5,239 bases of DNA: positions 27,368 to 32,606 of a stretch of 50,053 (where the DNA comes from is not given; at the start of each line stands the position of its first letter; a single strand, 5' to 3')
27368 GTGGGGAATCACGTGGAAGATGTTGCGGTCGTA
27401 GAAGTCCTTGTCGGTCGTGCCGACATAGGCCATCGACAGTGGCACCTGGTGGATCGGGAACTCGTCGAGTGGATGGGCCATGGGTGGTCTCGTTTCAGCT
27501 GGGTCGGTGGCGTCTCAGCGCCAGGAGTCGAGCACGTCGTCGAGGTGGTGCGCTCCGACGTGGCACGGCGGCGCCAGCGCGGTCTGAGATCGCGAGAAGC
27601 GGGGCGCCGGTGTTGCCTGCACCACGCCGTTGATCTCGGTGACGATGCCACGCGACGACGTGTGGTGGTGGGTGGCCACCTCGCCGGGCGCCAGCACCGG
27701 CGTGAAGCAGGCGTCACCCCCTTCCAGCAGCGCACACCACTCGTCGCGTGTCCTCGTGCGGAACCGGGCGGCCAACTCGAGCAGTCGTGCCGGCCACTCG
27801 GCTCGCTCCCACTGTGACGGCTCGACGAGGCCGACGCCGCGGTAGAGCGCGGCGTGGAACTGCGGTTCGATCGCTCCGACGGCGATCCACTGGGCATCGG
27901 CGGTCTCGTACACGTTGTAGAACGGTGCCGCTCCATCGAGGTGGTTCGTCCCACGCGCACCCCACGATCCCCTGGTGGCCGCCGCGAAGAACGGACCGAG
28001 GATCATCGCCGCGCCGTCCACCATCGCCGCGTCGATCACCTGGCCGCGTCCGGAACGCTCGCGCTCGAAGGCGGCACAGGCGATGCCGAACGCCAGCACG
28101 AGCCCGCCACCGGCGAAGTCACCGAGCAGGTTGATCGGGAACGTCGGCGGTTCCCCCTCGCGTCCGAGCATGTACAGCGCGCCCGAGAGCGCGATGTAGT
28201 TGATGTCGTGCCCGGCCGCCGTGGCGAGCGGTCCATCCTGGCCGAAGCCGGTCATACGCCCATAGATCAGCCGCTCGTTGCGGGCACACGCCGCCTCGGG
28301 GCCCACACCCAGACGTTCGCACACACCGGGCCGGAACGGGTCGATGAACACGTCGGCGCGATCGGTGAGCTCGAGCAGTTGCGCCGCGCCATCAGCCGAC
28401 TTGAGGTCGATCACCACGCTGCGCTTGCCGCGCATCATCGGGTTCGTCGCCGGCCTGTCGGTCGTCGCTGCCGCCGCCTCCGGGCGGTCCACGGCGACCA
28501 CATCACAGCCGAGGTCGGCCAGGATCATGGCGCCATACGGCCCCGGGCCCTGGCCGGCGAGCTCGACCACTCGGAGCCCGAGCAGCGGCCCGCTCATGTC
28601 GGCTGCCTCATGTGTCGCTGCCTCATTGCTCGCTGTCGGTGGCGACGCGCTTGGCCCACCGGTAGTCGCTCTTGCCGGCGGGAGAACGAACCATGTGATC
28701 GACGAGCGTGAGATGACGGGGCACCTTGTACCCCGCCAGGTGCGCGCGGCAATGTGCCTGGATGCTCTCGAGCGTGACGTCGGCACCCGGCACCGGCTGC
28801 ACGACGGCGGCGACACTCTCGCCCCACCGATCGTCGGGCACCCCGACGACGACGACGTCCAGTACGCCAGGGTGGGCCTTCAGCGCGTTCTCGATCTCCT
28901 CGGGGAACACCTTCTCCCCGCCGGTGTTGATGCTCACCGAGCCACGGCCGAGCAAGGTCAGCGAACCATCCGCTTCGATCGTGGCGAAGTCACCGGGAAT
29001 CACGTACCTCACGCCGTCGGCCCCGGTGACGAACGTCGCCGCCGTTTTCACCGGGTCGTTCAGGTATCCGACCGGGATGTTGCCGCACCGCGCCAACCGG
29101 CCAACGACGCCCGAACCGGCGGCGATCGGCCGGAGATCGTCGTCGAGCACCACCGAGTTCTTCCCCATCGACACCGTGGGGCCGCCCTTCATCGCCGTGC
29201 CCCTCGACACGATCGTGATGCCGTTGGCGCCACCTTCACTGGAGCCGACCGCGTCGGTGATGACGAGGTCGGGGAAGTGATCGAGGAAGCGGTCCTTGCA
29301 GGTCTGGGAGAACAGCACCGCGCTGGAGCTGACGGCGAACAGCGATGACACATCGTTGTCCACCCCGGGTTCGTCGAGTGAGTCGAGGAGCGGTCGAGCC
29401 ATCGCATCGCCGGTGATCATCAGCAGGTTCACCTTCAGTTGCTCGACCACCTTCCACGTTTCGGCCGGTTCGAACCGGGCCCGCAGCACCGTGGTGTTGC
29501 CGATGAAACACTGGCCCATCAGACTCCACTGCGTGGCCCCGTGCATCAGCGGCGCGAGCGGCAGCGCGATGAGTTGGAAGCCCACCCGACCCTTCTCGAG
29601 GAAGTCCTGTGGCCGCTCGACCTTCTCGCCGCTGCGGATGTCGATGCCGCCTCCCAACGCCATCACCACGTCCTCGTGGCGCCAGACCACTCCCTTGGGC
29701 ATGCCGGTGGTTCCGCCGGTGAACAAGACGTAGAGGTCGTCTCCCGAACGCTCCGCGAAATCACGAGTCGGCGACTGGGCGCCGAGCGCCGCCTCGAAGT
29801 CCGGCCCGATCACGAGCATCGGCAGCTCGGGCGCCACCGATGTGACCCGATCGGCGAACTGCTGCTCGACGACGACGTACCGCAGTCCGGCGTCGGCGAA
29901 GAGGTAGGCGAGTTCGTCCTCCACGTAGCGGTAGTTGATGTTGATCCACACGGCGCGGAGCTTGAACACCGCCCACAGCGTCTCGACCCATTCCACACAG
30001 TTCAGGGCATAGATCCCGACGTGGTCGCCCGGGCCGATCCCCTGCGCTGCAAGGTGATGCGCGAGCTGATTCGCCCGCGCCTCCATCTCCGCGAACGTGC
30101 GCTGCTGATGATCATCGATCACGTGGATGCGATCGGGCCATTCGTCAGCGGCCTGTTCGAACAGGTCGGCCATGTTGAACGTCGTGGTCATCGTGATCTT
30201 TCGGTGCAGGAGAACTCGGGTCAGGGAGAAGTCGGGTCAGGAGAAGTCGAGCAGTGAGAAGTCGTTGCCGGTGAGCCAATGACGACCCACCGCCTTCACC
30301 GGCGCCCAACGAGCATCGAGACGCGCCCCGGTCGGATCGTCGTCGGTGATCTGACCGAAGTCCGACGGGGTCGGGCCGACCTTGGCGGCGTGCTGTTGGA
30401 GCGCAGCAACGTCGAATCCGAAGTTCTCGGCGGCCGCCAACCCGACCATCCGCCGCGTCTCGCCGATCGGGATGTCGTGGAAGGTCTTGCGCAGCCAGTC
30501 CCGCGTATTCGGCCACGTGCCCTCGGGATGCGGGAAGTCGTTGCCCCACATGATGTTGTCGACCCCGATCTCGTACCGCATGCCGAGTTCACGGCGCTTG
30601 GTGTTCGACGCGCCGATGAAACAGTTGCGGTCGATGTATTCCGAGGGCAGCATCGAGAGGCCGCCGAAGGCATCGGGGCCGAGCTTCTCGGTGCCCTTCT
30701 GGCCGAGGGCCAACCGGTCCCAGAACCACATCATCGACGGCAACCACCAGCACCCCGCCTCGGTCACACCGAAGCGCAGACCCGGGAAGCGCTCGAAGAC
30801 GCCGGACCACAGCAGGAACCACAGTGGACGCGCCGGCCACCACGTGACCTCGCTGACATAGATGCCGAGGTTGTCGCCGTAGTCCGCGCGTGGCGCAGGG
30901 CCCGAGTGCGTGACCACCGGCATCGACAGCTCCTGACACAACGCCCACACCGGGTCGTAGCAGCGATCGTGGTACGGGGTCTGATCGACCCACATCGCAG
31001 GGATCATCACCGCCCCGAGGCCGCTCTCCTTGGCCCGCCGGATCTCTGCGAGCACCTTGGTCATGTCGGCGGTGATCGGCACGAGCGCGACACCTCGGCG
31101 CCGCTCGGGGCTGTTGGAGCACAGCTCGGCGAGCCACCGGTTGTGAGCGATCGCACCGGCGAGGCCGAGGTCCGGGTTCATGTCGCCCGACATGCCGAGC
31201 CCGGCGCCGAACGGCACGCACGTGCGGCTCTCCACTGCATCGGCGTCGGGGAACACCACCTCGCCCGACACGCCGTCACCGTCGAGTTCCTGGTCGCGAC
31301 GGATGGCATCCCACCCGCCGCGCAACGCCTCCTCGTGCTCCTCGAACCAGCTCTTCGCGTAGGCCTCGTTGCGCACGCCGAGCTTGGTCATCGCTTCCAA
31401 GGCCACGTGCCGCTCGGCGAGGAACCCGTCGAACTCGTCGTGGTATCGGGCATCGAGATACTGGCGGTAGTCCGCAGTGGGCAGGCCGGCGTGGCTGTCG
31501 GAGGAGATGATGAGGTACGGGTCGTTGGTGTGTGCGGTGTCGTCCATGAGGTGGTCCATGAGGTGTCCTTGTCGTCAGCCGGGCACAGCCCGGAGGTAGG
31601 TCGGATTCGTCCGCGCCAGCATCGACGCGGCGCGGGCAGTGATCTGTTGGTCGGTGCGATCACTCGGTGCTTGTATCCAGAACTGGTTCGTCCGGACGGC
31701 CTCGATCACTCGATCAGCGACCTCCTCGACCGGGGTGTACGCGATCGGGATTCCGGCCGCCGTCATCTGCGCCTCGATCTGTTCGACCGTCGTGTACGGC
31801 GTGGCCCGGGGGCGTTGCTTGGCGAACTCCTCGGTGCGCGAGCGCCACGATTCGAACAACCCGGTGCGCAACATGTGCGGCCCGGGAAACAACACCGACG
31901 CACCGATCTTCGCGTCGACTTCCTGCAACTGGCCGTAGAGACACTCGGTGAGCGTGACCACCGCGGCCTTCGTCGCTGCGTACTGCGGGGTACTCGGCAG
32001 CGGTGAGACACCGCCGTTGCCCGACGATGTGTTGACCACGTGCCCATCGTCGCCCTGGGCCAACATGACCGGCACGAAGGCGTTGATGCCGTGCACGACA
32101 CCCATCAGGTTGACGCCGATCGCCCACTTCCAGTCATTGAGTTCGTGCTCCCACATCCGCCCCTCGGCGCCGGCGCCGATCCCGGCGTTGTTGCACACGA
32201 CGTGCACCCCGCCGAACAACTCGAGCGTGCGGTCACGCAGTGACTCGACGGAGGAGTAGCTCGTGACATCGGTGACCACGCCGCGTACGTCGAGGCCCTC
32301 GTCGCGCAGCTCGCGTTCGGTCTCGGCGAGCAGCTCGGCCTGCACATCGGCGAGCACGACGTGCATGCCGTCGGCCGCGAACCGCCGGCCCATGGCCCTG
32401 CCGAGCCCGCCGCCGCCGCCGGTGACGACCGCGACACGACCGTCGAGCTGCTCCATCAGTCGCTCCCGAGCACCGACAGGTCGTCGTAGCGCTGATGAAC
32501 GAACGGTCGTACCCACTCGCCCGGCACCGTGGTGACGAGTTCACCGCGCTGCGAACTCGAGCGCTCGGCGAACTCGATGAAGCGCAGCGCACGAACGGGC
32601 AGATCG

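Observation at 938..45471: Seven copies of a 17-bp palindrome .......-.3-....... define a regulon whose regulator is not in the window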

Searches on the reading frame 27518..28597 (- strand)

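Call 14: search_protein_families(library=pfam, proteins=[window:27518-28597:-], max_evalue=0.00001)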
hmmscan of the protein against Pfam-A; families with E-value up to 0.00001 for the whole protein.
window:27518-28597:- (360 aa): 1 family
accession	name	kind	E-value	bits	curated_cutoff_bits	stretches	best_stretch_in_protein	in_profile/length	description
PF02515.22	CoA_transf_3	-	4.8e-77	260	23.3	1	5-340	1-354/366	CoA-transferase family III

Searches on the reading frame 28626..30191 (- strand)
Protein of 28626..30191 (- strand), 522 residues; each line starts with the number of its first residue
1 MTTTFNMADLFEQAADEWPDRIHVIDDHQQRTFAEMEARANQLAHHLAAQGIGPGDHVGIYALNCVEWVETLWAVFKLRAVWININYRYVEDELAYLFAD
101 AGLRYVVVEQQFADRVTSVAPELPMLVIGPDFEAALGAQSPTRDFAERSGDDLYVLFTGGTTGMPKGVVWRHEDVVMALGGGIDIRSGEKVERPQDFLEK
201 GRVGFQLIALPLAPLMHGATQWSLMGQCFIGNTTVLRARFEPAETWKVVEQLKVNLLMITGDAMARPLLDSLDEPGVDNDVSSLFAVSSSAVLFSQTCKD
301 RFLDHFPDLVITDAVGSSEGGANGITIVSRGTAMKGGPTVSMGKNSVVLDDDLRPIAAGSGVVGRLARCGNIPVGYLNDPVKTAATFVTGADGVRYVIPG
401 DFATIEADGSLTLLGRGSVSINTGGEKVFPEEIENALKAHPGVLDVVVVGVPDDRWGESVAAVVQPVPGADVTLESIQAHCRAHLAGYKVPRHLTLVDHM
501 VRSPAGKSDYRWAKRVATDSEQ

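Call 14: search_protein_families(library=pfam, proteins=[window:28626-30191:-], max_evalue=0.00001)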
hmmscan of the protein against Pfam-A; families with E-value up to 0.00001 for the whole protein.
window:28626-30191:- (522 aa): 2 families
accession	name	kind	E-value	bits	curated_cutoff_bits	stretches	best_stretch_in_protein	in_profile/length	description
PF00501.34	AMP-binding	-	4.8e-50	170.9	29.9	1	11-366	1-372/384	AMP-binding enzyme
PF13193.12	AMP-binding_C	-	3.9e-17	63.4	24.5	1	432-507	1-76/76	AMP-binding enzyme C-terminal domain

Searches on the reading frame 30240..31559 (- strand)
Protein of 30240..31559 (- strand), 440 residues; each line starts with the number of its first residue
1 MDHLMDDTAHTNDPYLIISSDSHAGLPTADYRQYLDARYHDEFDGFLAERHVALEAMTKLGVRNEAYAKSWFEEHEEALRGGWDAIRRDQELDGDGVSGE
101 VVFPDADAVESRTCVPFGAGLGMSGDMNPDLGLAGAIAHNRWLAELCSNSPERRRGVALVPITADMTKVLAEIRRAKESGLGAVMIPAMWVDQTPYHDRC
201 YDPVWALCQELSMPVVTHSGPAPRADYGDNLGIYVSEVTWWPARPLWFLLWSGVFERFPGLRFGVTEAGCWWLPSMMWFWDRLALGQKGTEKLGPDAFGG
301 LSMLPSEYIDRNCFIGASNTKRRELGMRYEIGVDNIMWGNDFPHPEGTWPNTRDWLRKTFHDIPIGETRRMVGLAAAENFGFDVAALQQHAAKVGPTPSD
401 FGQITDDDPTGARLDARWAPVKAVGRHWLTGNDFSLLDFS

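Call 14: search_protein_families(library=pfam, proteins=[window:30240-31559:-], max_evalue=0.00001)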
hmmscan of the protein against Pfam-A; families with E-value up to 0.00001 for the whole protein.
window:30240-31559:- (440 aa): 1 family
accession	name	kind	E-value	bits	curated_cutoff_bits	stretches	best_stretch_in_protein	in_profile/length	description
PF04909.20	Amidohydro_2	-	8.7e-17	62.2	26.4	1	117-378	43-285/289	Amidohydrolase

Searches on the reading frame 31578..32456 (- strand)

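Call 14: search_protein_families(library=pfam, proteins=[window:31578-32456:-], max_evalue=0.00001)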
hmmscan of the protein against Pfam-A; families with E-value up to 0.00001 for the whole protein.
window:31578-32456:- (293 aa): 3 families
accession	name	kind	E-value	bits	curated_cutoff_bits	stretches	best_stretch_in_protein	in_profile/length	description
PF00106.31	adh_short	-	4.9e-40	137.5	26.6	1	7-203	1-189/195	short chain dehydrogenase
PF13561.12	adh_short_C2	-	5.3e-26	92.1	27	1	17-179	7-163/236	Enoyl-(Acyl carrier protein) reductase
PF08659.16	KR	-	1.6e-06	28.6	22.6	1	10-122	4-118/180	KR domain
